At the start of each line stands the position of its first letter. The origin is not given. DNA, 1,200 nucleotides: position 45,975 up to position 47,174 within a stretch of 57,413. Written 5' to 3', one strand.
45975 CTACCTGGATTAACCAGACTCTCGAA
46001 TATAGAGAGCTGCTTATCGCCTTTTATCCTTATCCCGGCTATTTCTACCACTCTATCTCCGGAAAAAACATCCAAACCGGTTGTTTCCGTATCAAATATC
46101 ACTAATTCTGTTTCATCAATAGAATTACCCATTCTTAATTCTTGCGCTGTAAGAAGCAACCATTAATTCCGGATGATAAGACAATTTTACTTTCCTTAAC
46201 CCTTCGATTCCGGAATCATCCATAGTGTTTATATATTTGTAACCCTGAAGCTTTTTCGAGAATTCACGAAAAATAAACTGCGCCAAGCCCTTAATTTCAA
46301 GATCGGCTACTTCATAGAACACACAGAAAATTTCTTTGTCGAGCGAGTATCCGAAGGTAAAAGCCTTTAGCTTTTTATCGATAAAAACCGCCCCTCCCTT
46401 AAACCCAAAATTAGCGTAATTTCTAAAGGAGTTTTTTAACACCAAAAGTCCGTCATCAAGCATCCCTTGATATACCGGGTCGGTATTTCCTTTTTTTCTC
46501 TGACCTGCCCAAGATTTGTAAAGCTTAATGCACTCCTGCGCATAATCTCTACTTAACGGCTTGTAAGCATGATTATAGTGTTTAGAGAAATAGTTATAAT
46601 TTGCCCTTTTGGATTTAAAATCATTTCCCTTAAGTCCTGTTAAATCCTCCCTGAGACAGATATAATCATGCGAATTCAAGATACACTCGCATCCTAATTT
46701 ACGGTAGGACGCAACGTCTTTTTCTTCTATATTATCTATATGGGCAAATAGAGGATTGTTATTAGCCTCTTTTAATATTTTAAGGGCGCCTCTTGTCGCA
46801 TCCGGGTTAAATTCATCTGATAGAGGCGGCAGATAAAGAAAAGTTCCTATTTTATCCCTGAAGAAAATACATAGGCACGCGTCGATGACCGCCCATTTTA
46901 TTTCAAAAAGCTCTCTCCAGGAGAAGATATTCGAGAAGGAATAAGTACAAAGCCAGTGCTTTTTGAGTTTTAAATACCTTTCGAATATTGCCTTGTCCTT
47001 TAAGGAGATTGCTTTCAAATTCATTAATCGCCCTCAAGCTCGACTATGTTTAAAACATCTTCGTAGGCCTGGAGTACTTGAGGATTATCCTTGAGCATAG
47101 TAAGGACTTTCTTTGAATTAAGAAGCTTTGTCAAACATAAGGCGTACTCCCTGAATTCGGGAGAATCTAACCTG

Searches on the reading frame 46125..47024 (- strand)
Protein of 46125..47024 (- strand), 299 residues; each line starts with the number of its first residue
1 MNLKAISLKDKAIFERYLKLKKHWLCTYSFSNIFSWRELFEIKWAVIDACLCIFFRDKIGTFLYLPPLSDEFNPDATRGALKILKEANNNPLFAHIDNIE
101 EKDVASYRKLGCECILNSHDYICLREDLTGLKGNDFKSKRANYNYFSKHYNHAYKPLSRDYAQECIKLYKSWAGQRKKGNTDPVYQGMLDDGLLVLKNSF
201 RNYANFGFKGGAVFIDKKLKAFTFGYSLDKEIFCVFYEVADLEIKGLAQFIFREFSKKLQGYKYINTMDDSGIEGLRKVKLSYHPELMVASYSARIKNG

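Call 67: search_protein_families(library=pfam, proteins=[window:46125-47024:-], max_evalue=0.00001)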
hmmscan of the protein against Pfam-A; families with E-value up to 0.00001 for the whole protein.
window:46125-47024:- (299 aa): 1 family
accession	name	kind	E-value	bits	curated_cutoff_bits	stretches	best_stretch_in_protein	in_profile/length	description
PF09924.15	LPG_synthase_C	-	3.9e-31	108.7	27.5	1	22-294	5-297/298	Phosphatidylglycerol lysyltransferase, C-terminal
